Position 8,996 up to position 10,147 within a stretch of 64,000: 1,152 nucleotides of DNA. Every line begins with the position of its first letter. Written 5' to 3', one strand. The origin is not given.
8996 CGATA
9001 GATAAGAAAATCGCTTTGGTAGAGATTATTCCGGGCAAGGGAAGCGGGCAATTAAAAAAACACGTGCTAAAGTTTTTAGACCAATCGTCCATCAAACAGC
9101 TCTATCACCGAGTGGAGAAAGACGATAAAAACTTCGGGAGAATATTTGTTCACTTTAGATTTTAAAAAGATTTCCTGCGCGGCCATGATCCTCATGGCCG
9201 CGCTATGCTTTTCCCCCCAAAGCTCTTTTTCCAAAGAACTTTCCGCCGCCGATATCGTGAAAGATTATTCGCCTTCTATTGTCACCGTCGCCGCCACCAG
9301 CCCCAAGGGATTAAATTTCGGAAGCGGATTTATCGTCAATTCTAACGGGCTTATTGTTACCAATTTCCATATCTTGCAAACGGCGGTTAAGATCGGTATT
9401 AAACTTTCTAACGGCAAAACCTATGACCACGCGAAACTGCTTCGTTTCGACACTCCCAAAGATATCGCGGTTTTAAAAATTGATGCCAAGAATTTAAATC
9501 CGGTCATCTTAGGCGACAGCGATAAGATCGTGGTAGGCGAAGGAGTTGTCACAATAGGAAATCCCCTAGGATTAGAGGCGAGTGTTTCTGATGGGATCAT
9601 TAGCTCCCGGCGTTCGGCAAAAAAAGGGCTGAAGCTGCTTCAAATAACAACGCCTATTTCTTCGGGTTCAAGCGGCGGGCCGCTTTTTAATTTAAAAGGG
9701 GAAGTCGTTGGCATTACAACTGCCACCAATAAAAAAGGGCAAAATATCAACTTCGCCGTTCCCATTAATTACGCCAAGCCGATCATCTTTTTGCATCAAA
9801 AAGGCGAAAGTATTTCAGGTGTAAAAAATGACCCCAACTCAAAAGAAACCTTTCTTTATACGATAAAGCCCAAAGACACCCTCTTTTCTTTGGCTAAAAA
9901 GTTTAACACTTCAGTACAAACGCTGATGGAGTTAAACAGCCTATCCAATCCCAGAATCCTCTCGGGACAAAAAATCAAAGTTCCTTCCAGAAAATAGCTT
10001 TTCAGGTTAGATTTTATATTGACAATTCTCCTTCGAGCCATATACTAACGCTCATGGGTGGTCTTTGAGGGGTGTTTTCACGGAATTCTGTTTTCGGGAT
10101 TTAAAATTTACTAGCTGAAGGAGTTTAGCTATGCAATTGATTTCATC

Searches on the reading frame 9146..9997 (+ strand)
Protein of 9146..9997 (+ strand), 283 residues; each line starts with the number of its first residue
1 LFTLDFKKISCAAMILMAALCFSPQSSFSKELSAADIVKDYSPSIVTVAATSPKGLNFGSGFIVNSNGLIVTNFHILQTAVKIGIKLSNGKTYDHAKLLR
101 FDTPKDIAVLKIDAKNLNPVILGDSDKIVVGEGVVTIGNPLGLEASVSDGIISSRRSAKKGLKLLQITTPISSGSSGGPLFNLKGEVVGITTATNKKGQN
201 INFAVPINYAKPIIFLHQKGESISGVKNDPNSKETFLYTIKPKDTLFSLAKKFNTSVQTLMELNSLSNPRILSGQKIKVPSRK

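Call 5: search_protein_families(library=pfam, proteins=[window:9146-9997:+], max_evalue=1)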
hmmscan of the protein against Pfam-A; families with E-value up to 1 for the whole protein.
window:9146-9997:+ (283 aa): 12 families
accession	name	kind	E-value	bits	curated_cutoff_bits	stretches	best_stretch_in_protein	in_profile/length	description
PF13365.12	Trypsin_2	-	1.1e-31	111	27.6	1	59-190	1-144/144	Trypsin-like peptidase domain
PF01476.26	LysM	-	2.5e-16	59.8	20.9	1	238-280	1-43/43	LysM domain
PF00089.32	Trypsin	-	1.9e-13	51.2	20.6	1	43-214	13-220/220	Trypsin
PF10459.15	Peptidase_S46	-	0.00012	21.3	22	2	168-197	627-656/698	Peptidase S46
PF02907.21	Peptidase_S29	-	0.0014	18.9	25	1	151-201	84-135/149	Hepatitis C virus NS3 protease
PF23472.1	LysM2_CERK1_LYK3_4_5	-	0.0047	17.3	27.4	1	235-280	5-54/56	LYK3/4/5 LysM2 domain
PF23473.1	LysM3_LYK4_5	-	0.0062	17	29.3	1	238-271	5-38/48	LYK4/5 LysM3 domain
PF00949.27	Peptidase_S7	-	0.0063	16.8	20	1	167-198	89-120/131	Peptidase S7, Flavivirus NS3 serine protease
PF05579.19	Peptidase_S32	-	0.021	14.5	24.7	1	172-200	206-234/297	Equine arteritis virus serine endopeptidase S32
PF01732.22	Mycop_pep_DUF31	-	0.06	13.4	27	1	148-191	295-344/346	Mycoplasma peptidase (DUF31)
PF23446.1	LysM1_NFP_LYK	-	0.17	13.2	36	1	242-280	13-54/60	NFP/LYK LysM1 domain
PF23462.1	LysM3_NFP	-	0.18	12.8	28.1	1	241-266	8-33/48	NFP LysM3 domain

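Call 25: find_related_loci(query=window:9146-9997:+, collection=genome_contigs, flank=6000)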
Query window:9146-9997:+ (283 aa) in genome_contigs; peptide patterns used: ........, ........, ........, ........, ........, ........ (x = any residue, [..] = any of these).
600 stretches matched a pattern (row limit reached: there are more); 521 encode a relative of the query (tblastn E <= 1e-3); the best 80 are kept; 80 distinct loci.
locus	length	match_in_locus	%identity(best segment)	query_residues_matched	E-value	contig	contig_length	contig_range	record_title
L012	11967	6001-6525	50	54-225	2e-40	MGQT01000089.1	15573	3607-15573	MAG: Deltaproteobacteria bacterium RBG_16_54_18 RBG_16_scaffold_48785, whole genome shotgun sequence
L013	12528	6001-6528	49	54-225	3e-40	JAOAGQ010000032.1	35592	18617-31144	MAG: Syntrophorhabdaceae bacterium isolate SKW35 k141_1467787, whole genome shotgun sequence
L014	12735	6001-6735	41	11-220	4e-40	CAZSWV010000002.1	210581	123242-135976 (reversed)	MAG TPA_asm: uncultured Thermodesulfobacteriota bacterium isolate SRP104967_co2_41 genome assembly, contig: NODE_14_leng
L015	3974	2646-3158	47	59-225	2e-39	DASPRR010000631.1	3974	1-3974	MAG TPA_asm: Thermodesulfobacteriota bacterium isolate SMAG_U12230 k141_156720, whole genome shotgun sequence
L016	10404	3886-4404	47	57-225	4e-39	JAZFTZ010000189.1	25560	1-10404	MAG: Thermodesulfobacteriota bacterium isolate BS2bin.46 BS2bin.46_189, whole genome shotgun sequence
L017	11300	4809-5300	50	54-214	3e-39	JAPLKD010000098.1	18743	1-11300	MAG: Proteobacteria bacterium isolate LacPavin_0920_SED1_MAG_45_15 LacPavin_0920_SED1_scaffold_1249826, whole genome sho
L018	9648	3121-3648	47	54-225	5e-39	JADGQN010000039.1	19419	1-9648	MAG: Syntrophobacterales bacterium isolate Chersky.21_67 contig-100_741, whole genome shotgun sequence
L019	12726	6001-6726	39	8-214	5e-39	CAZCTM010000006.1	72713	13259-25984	MAG TPA_asm: uncultured Zetaproteobacteria bacterium isolate SRP216583_co1_172 genome assembly, contig: NODE_150_length_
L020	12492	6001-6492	49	54-214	9e-39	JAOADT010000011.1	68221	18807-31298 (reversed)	MAG: Deltaproteobacteria bacterium isolate SKW240 NODE_11_length_68221_cov_5.421935, whole genome shotgun sequence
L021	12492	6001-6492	48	54-214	6e-39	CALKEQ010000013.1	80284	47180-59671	MAG: uncultured bacterium isolate S1_Bin_METABAT__4_1 genome assembly, contig: c_000001668067, whole genome shotgun sequ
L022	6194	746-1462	35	8-245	2e-38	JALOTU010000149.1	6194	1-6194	MAG: Verrucomicrobia bacterium isolate Prado241 scaffold_29369, whole genome shotgun sequence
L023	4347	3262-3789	46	54-225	4e-38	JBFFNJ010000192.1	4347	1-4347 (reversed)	MAG: Candidatus Deferrimicrobia bacterium isolate Mix_mud18.2022.04.7 k141_1767158_length_4347_cov_6.0000, whole genome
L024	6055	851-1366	47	57-225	3e-38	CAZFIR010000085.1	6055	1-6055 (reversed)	MAG TPA_asm: uncultured Thermodesulfobacteriota bacterium isolate SRP185410_co1_332 genome assembly, contig: k141_180633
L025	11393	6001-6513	48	59-225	4e-38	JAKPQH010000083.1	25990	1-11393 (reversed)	MAG: bacterium isolate JPNA_maxbin.176 k141_354609, whole genome shotgun sequence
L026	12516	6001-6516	47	58-225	4e-38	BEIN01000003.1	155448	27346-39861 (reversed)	Bacterium HR37 DNA, contig: NODE_45_3, isolate: HRbin37, whole genome shotgun sequence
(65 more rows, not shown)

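Call 27: find_homologous_proteins(query=window:9146-9997:+, max_evalue=1e-40)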
Query window:9146-9997:+ (283 aa): 55 proteins with E <= 1e-40 among 8000 candidates.
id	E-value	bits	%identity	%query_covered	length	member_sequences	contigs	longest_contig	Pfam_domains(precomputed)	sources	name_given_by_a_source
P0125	1.4e-166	570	100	95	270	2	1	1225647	PF13365.13,PF01476.27,PF00089.33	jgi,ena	-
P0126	5.2e-78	280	56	88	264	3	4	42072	PF13365.13,PF01476.27,PF10459.16,PF23472.2,PF00089.33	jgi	jgi:serine protease Do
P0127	4.8e-74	267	51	100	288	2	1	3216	PF13365.13,PF01476.27,PF10459.16,PF00089.33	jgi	-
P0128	3.7e-72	261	48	95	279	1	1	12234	PF13365.13,PF01476.27,PF00089.33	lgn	-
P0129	1.0e-71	259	49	94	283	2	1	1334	PF13365.13,PF01476.27,PF00089.33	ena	-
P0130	1.5e-70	256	51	89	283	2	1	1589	PF13365.13,PF01476.27,PF00089.33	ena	-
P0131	7.8e-70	253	46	97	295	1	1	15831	PF13365.13,PF01476.27,PF00089.33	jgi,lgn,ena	-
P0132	9.2e-70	253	49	88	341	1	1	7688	PF13365.13,PF01476.27,PF00089.33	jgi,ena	-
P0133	3.7e-69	251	49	92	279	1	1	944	PF13365.13,PF01476.27,PF00089.33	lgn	-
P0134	8.3e-69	250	49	95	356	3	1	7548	PF13365.13,PF01476.27,PF00089.33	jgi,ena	-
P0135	1.0e-68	250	48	92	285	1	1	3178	PF13365.13,PF01476.27,PF00089.33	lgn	-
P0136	1.6e-68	249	47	95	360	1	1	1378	PF13365.13,PF01476.27,PF00089.33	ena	-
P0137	3.5e-68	248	50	89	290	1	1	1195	PF13365.13,PF01476.27,PF00089.33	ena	-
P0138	3.7e-67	245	47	91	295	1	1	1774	PF13365.13,PF01476.27,PF10459.16,PF00089.33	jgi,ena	-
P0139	1.8e-66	242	47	96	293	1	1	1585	PF13365.13,PF01476.27,PF23473.2,PF00089.33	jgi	jgi:S1-C subfamily serine protease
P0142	7.8e-65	237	45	94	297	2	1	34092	PF13365.13,PF01476.27,PF00089.33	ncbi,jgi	-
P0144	1.8e-61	226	45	88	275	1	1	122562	PF13365.13,PF01476.27,PF23473.2,PF00089.33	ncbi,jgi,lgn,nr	ncbi:MAG: trypsin-like peptidase domain-containing protein [Candidatus Omnitrophica bacterium]|jgi:S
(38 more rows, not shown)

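Call 29: find_encoding_contigs(protein=P0126, flank=6000, max_places=1)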
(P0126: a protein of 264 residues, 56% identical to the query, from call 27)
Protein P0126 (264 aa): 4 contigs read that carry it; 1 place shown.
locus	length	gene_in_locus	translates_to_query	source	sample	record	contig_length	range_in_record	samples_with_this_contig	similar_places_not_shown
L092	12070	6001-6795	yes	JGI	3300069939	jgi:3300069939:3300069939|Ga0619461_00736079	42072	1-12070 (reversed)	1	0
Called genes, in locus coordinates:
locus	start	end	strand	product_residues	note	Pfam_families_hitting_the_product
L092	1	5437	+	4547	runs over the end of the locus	PF18886:DUF5649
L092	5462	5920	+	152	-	-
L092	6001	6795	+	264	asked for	PF00089:Trypsin, PF10459:Peptidase_S46 (faint), PF13365:Trypsin_2, PF23472:LysM2_CERK1_LYK3_4_5 (faint), PF01476:LysM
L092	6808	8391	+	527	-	PF02366:PMT, PF13231:PMT_2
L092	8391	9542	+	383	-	PF01075:Glyco_transf_9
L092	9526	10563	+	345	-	PF04055:Radical_SAM, PF13186:SPASM (weak)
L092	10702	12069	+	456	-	?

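Call 30: find_encoding_contigs(protein=P0144, flank=6000, max_places=1)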
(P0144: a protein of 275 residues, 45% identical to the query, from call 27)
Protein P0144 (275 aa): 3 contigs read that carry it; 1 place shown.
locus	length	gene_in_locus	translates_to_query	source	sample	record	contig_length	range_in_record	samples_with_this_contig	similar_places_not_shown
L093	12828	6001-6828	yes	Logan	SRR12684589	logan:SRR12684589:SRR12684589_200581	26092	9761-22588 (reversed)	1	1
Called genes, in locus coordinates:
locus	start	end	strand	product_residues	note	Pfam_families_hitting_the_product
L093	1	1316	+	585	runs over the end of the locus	PF07715:Plug (weak)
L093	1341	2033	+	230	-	PF11306:DUF3108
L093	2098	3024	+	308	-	PF02445:NadA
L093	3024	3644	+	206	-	PF00849:PseudoU_synth_2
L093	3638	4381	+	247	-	PF02673:BacA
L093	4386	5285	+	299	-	PF00294:PfkB, PF08543:Phos_pyr_kin (weak)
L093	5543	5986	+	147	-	PF09424:YqeY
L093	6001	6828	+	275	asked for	PF00089:Trypsin, PF13365:Trypsin_2, PF23473:LysM3_LYK4_5 (faint), PF01476:LysM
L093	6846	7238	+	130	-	PF08823:PG_binding_2 (faint), PF01471:PG_binding_1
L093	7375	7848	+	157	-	PF01257:2Fe-2S_thioredx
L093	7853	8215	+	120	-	PF01257:2Fe-2S_thioredx (faint)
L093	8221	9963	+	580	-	PF01512:Complex1_51K, PF10531:SLBB (weak), PF10589:NADH_4Fe-4S, PF00037:Fer4 (weak), PF13237:Fer4_10 (weak), PF12838:Fer4_7, PF13187:Fer4_9 (weak), PF12837:Fer4_6 (weak)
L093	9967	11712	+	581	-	PF13510:Fer2_4, PF00037:Fer4 (faint), PF10588:NADH-G_4Fe-4S_3, PF12838:Fer4_7 (weak), PF02906:Fe_hyd_lg_C, PF02256:Fe_hyd_SSU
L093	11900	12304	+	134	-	PF07238:PilZ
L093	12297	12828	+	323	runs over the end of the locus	PF00571:CBS, PF13487:HD_5, PF01966:HD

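Call 31: find_encoding_contigs(protein=P0142, flank=6000, max_places=1)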
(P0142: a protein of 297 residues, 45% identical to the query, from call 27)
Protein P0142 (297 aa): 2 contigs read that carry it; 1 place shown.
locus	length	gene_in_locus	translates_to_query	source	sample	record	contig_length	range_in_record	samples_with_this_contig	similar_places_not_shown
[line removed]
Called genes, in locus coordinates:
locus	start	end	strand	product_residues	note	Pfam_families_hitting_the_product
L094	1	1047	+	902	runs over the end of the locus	PF06165:GH94_b-supersand, PF17167:Glyco_hydro_94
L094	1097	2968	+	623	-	-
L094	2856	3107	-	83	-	-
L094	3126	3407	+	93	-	-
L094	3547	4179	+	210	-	PF01135:PCMT, PF00398:RrnaAD, PF13847:Methyltransf_31 (weak), PF08241:Methyltransf_11 (weak), PF13649:Methyltransf_25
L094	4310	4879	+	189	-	-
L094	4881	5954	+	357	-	PF01926:MMR_HSR1, PF02421:FeoB_N, PF06071:YchF-GTPase_C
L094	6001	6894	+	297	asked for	PF00089:Trypsin, PF13365:Trypsin_2, PF01476:LysM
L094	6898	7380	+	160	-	PF07238:PilZ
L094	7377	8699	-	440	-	-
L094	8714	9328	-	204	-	PF13036:LpoB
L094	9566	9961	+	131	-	-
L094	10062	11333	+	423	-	-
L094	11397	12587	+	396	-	-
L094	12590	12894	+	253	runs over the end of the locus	PF01209:Ubie_methyltran (faint), PF13489:Methyltransf_23, PF13847:Methyltransf_31 (weak), PF08241:Methyltransf_11, PF08242:Methyltransf_12, PF13649:Methyltransf_25 (weak), PF13847:Methyltransf_31 (weak)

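Call 69: search_protein_families(library=ncbifam, proteins=[window:9146-9997:+], max_evalue=0.01)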
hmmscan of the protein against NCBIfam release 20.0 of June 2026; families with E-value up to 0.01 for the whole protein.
window:9146-9997:+ (283 aa): 23 families
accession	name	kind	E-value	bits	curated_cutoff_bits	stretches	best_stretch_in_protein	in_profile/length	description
TIGR02037.1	degP_htrA_DO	subfamily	6e-47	160.5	416.2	1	53-214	56-224/434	Do family serine endopeptidase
NF041521.1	HhoA_HhoB_HtrA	equivalog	6.6e-43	147.3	450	1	58-214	58-220/335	HhoA/HhoB/HtrA family serine endopeptidase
NF047968.1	SerProtHtrA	equivalog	1.9e-39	136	470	1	57-214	87-253/357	serine protease HtrA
TIGR02038.1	protease_degS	equivalog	2.1e-32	112.7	422.95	1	34-214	55-243/351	outer membrane-stress sensor serine endopeptidase DegS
NF007526.1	PRK10139.1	equivalog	1.7e-30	106.2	756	1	57-213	91-255/456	serine endoprotease DegQ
NF040960.1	MamE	equivalog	2.5e-30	105.7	800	1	43-212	107-288/659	magnetosome formation protease MamE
NF008147.1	PRK10898.1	equivalog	4.6e-30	105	408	1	34-213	55-243/352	outer membrane-stress sensor serine endopeptidase DegS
NF008189.1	PRK10942.1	equivalog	1.4e-28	99.6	720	1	57-213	113-277/477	serine endoprotease DegP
NF050055.1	SerProtHtrAMycob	equivalog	4.5e-26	91.8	800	1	35-214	205-403/502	serine protease HtrA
NF053637.1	SerProtHtrAspr2045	equivalog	3e-22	79.1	650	1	59-219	105-285/394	serine protease HtrA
NF033740.0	MarP_fam_protase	equivalog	2.1e-19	69.8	250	1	29-209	181-369/390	MarP family serine protease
NF040961.1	MamO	equivalog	4.1e-16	58.5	800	1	37-207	78-257/648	magnetosome protein MamO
TIGR02899.1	spore_safA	subfamily_domain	4.4e-07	29.7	67.85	1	243-281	4-44/44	SafA/ExsA family spore coat assembly protein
NF047755.1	LIC_10271_M23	exception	8.9e-07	28.9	180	1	229-280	18-70/207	LIC_10271 family cell wall hydrolase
NF040883.1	amid_act_ActS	equivalog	3.5e-06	26.5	375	1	231-280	29-79/242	amidase activator ActS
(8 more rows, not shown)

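Call 80: search_protein_families(library=padloc, proteins=[window:9146-9997:+, P0126, P0144], max_evalue=0.01)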
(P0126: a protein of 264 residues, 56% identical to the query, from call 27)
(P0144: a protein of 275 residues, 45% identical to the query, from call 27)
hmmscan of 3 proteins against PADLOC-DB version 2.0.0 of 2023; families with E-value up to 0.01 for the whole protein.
window:9146-9997:+ (283 aa): 6 families
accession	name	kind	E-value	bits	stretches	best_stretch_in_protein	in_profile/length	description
PDLC02960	RT-Protease_XI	-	4.8e-20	70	1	46-209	339-499/506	single gene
PDLC02959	RT-Protease_XI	-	2.5e-19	67.6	1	49-209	344-503/510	single gene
PDLC04593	PDC-M35A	-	3.4e-09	34.8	1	41-197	4-184/216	-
PDLC03855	LmuA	-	1.6e-07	29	1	57-218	15-199/425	-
PDLC00169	HamA1|HamA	-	0.00049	16.7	1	56-193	26-172/483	DUF1837 domain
PDLC05022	PDC-S45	-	0.00069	16.6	0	35-93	14-80/293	-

P0126 (264 aa): 7 families
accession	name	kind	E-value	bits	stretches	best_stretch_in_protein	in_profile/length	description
PDLC02960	RT-Protease_XI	-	3.1e-20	70.6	1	39-207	334-499/506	single gene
PDLC02959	RT-Protease_XI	-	2.8e-18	64.1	1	41-207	338-503/510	single gene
PDLC04593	PDC-M35A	-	2.2e-10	38.7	1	39-197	4-186/216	-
PDLC05022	PDC-S45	-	4.8e-07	27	1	164-221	193-249/293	-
PDLC02159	Avs1b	-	9.9e-06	21.1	1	54-139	17-107/1924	-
PDLC00169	HamA1|HamA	-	1.7e-05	21.5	1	39-190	10-171/483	DUF1837 domain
PDLC03855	LmuA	-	5.5e-05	20.6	1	56-186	16-164/425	-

P0144 (275 aa): 6 families
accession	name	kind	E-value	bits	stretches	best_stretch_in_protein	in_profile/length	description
PDLC02960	RT-Protease_XI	-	3.2e-22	77.2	1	37-208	336-505/506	single gene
PDLC02959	RT-Protease_XI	-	5.5e-21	73.1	1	38-207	339-508/510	single gene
PDLC04593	PDC-M35A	-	6.2e-11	40.5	1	37-187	6-181/216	-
PDLC00169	HamA1|HamA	-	1.5e-08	31.5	1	33-185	8-171/483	DUF1837 domain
PDLC03855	LmuA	-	1.6e-07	29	1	53-209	17-197/425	-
PDLC05022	PDC-S45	-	9.4e-06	22.8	1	26-87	11-80/293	-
